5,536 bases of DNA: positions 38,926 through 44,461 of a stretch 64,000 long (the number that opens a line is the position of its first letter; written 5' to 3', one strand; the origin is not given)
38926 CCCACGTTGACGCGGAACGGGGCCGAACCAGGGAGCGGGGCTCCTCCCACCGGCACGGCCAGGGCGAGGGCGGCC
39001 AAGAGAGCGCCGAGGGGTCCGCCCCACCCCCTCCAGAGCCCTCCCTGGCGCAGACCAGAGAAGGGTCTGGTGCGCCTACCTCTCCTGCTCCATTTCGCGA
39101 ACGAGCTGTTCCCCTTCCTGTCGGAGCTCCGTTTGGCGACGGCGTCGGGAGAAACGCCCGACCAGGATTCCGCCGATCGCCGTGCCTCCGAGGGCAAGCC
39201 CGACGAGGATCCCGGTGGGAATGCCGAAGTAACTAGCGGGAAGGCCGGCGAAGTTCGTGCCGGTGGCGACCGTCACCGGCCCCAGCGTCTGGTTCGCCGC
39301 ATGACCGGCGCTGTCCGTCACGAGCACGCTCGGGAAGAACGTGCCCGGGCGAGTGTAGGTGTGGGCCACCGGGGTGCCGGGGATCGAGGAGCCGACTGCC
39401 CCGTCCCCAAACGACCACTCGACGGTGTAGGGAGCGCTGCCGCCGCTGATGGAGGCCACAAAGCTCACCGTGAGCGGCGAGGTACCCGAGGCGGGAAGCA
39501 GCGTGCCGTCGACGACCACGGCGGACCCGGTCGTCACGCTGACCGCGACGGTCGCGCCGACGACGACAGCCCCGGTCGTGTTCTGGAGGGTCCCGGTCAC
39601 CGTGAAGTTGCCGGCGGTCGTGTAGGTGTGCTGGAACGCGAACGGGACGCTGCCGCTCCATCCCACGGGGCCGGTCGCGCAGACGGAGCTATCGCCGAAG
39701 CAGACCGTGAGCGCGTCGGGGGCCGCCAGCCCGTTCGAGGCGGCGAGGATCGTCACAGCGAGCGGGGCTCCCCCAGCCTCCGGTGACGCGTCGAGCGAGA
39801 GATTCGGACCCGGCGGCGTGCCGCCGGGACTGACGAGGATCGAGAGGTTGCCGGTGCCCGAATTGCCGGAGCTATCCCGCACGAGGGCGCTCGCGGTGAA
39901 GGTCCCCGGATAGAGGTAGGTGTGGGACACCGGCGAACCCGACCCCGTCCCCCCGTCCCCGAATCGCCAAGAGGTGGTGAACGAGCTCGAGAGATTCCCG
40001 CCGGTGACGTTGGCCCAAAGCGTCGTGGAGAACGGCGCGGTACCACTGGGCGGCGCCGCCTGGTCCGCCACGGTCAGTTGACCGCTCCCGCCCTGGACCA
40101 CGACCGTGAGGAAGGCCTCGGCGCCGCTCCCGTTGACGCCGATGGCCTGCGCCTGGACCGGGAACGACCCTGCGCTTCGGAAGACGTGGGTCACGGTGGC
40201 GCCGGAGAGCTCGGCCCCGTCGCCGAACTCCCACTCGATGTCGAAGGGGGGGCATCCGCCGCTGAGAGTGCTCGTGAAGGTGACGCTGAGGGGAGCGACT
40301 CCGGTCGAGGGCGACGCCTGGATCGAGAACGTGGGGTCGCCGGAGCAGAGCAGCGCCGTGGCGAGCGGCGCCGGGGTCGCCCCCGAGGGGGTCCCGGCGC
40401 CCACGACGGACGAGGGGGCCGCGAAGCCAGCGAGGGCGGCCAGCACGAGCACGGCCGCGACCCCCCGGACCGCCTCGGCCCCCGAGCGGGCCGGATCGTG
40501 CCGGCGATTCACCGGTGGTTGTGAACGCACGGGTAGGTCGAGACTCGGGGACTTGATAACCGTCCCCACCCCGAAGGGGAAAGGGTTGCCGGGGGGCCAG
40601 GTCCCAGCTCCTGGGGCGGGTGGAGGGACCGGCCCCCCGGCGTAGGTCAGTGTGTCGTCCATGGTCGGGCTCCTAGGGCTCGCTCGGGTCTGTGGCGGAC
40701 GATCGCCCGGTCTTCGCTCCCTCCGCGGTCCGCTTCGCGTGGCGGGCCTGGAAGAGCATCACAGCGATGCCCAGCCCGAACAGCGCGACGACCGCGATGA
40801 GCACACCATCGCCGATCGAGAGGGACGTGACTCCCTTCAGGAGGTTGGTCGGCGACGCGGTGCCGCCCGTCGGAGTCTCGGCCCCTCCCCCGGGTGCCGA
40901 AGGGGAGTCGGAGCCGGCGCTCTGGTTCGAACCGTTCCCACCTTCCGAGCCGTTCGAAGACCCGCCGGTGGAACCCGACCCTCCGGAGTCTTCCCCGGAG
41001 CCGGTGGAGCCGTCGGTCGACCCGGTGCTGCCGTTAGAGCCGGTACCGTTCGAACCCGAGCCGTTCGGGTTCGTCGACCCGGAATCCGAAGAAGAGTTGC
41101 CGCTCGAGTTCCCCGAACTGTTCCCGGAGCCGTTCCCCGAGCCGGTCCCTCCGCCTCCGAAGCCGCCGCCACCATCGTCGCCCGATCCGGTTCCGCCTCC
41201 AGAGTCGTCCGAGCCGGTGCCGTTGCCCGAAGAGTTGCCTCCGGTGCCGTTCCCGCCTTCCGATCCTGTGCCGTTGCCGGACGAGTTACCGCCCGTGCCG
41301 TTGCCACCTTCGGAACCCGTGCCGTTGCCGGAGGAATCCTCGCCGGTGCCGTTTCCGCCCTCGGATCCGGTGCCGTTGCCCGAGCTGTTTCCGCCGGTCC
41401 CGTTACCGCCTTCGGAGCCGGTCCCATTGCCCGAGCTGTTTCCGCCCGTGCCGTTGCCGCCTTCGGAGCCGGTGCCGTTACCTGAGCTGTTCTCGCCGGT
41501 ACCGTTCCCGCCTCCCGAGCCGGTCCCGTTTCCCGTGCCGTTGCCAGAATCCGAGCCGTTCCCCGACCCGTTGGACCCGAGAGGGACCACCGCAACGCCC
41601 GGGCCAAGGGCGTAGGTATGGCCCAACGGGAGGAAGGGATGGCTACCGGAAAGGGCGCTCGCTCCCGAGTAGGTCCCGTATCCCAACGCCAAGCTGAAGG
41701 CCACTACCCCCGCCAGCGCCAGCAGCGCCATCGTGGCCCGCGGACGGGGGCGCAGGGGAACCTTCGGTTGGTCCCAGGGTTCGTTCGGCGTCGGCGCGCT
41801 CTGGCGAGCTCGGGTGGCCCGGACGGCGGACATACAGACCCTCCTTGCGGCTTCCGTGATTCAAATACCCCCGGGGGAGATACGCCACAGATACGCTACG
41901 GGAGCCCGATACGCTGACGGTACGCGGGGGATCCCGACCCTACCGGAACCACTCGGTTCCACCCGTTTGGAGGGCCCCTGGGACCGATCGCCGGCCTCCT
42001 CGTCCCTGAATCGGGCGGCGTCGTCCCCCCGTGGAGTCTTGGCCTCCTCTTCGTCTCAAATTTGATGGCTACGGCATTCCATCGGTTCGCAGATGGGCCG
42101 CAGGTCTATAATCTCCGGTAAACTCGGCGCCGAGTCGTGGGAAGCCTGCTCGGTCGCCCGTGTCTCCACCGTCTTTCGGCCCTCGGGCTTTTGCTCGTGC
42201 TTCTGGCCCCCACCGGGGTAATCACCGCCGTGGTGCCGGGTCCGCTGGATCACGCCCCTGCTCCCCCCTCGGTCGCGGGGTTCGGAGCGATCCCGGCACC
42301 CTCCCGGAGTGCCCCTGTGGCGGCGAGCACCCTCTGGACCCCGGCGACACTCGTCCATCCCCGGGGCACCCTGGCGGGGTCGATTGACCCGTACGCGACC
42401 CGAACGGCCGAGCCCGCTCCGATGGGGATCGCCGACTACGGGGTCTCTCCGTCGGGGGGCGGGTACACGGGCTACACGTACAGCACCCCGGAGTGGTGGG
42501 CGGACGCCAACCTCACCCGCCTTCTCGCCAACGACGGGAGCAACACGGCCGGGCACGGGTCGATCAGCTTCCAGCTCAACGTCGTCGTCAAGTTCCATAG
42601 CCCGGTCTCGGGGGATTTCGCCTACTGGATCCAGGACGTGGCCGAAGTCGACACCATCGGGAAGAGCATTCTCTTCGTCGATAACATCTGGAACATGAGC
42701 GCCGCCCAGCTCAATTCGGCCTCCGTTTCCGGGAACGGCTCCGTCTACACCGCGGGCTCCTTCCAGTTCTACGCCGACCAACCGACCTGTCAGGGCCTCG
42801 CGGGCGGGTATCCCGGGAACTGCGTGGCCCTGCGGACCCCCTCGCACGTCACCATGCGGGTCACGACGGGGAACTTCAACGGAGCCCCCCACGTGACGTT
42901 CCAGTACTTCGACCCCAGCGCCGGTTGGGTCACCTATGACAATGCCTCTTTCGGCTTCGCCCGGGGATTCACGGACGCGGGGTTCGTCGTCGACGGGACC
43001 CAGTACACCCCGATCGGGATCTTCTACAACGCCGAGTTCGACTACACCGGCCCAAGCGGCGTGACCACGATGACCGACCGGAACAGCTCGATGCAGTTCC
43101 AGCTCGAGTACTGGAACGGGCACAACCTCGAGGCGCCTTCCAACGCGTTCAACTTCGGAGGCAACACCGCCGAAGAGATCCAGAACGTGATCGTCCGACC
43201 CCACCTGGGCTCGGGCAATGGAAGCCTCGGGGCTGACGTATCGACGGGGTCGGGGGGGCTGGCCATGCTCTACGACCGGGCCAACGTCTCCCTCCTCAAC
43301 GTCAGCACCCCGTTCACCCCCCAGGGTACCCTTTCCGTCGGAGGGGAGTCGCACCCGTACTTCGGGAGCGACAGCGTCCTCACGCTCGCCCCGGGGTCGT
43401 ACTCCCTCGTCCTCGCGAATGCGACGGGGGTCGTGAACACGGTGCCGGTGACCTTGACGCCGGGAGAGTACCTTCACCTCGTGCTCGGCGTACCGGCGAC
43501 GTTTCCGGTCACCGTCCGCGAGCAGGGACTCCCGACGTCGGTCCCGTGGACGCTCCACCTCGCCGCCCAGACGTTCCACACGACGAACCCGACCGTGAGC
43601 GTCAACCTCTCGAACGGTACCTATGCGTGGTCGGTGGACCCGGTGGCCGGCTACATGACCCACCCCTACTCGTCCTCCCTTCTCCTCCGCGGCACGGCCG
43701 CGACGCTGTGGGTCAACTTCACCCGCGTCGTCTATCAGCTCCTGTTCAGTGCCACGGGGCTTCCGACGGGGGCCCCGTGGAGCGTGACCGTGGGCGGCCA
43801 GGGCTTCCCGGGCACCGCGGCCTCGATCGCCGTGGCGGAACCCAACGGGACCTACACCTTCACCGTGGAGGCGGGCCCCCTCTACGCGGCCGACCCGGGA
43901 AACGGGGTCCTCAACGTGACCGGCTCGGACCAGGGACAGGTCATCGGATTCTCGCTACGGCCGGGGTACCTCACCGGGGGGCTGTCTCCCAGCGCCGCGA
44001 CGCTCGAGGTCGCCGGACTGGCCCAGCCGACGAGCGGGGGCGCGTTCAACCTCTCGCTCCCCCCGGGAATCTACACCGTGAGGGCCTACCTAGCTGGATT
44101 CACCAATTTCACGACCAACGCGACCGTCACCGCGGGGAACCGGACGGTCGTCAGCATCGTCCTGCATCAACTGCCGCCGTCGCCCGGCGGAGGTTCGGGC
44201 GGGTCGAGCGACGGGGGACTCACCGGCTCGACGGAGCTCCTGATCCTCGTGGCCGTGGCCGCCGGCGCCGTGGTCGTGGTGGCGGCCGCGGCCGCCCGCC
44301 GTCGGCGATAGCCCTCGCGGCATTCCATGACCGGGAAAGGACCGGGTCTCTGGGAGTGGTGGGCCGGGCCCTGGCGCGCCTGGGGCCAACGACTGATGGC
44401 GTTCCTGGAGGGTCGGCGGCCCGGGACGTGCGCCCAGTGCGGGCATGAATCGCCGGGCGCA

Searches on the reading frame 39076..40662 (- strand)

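Call 3: search_protein_families(library=pfam, proteins=[window:39076-40662:-], max_evalue=1)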
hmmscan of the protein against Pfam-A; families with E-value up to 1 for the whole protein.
window:39076-40662:- (528 aa): 5 families
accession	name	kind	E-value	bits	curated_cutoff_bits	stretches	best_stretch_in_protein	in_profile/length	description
PF18911.6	PKD_4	-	2.1e-35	121.1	27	4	393-459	14-79/85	PKD domain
PF00801.26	PKD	-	1.4e-32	111.9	23.5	4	112-179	2-71/80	PKD domain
PF24527.1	Ig-like_Pom152_9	-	0.022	15.5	27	0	132-160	21-51/80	Nucleoporin pom152-like, ninth immunoglobulin-like domain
PF08940.17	DUF1918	-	0.061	13.4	24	0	406-430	31-54/58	Domain of unknown function (DUF1918)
PF13573.12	SprB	-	0.79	9.9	28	1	403-420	19-36/37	SprB repeat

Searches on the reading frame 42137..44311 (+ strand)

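Call 44: search_protein_families(library=pfam, proteins=[window:42137-44311:+], max_evalue=0.001)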
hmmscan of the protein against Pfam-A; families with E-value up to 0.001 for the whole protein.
window:42137-44311:+ (724 aa): 3 families
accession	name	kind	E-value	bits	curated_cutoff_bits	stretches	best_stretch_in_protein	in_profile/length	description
PF05317.16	Thermopsin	-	2.7e-65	220.8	25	1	83-351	3-256/256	Thermopsin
PF13620.12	CarboxypepD_reg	-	1.7e-05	25.5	32.3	1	632-676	35-81/82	Carboxypeptidase regulatory-like domain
PF08308.17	PEGA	-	0.00098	19.4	20.8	0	638-678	28-69/71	PEGA domain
